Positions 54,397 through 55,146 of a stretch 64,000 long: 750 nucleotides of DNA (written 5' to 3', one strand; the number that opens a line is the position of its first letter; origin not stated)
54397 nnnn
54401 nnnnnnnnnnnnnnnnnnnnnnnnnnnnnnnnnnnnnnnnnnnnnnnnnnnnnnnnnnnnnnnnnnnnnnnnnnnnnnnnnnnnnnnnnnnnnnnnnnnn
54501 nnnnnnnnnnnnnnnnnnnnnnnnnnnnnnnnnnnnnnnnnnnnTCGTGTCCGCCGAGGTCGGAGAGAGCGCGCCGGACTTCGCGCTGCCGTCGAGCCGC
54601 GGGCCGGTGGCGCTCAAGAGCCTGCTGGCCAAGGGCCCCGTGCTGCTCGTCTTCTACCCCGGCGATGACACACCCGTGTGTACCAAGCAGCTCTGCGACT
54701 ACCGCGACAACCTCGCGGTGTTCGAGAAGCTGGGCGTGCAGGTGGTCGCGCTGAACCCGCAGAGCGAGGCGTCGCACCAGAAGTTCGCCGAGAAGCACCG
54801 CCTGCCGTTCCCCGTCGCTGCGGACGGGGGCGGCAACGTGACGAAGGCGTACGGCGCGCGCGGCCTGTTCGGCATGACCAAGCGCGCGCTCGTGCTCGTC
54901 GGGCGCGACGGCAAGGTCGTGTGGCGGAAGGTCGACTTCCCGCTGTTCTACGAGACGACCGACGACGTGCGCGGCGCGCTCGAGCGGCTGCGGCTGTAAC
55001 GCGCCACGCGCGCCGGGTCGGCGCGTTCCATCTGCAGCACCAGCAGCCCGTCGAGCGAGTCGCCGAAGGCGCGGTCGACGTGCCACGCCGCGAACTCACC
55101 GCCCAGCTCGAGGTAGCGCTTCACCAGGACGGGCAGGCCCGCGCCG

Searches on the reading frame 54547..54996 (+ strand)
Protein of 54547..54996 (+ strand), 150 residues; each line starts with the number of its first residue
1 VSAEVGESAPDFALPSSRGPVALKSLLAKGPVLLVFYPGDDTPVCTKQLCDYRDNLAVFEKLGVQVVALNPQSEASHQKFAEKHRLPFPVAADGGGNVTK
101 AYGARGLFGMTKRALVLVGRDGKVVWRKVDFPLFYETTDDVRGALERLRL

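Call 7: search_protein_families(library=pfam, proteins=[window:54547-54996:+], max_evalue=0.01)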
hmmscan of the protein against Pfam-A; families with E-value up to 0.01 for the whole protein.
window:54547-54996:+ (150 aa): 3 families
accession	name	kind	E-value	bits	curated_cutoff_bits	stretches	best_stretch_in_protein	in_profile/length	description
PF00578.27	AhpC-TSA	-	1.4e-33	116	26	1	5-126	1-123/124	AhpC/TSA family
PF08534.16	Redoxin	-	4.8e-26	91.7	26.6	1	5-130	2-134/148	Redoxin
PF21274.3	Rng_hyd_C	-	0.003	18.3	27.5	0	5-43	4-42/107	Aromatic-ring hydroxylase, C-terminal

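Call 36: search_protein_families(library=ncbifam, proteins=[window:54547-54996:+], max_evalue=0.001)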
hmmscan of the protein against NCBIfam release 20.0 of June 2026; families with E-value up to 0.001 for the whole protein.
window:54547-54996:+ (150 aa): 13 families
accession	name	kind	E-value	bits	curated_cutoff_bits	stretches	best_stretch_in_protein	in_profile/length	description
NF053650.1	PerredPrxQDein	equivalog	1e-21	77.4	260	1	10-129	2-129/148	thioredoxin-dependent peroxiredoxin PrxQ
NF006960.0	PRK09437.1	equivalog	3.9e-17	62.6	140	1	4-106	5-107/156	thioredoxin-dependent thiol peroxidase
NF009669.0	PRK13190.1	equivalog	2e-14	53.3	261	1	3-127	3-133/203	putative peroxiredoxin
NF040737.1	peroxi_PrxU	equivalog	3.5e-13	49.8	270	1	3-123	36-167/233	thioredoxin-dependent peroxiredoxin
NF002854.0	PRK03147.1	subfamily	1.2e-11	44.8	170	1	3-125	36-153/176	thiol-disulfide oxidoreductase ResA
NF009668.0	PRK13189.1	equivalog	1.6e-11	43.9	211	1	3-120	10-135/224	peroxiredoxin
NF009670.0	PRK13191.1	equivalog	4.9e-09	36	374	1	5-118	9-130/215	putative peroxiredoxin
TIGR03137.1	AhpC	equivalog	5.2e-08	32.8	272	1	33-125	35-132/187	alkyl hydroperoxide reductase subunit C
NF010122.0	PRK13599.1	equivalog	8.5e-06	25.3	456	1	9-122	13-134/220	peroxiredoxin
TIGR02661.1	MauD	equivalog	2.3e-05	24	188.6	1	3-86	46-127/189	methylamine dehydrogenase accessory protein MauD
NF040769.1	SelL_rel_redox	subfamily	3.9e-05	23.3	120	1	18-103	13-99/173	SelL-related redox protein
NF001808.0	PRK00522.1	equivalog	0.00033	20.1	123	0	4-127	19-146/167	thiol peroxidase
NF011576.0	PRK15000.1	subfamily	0.00056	19.6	301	1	31-99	36-99/200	peroxiredoxin C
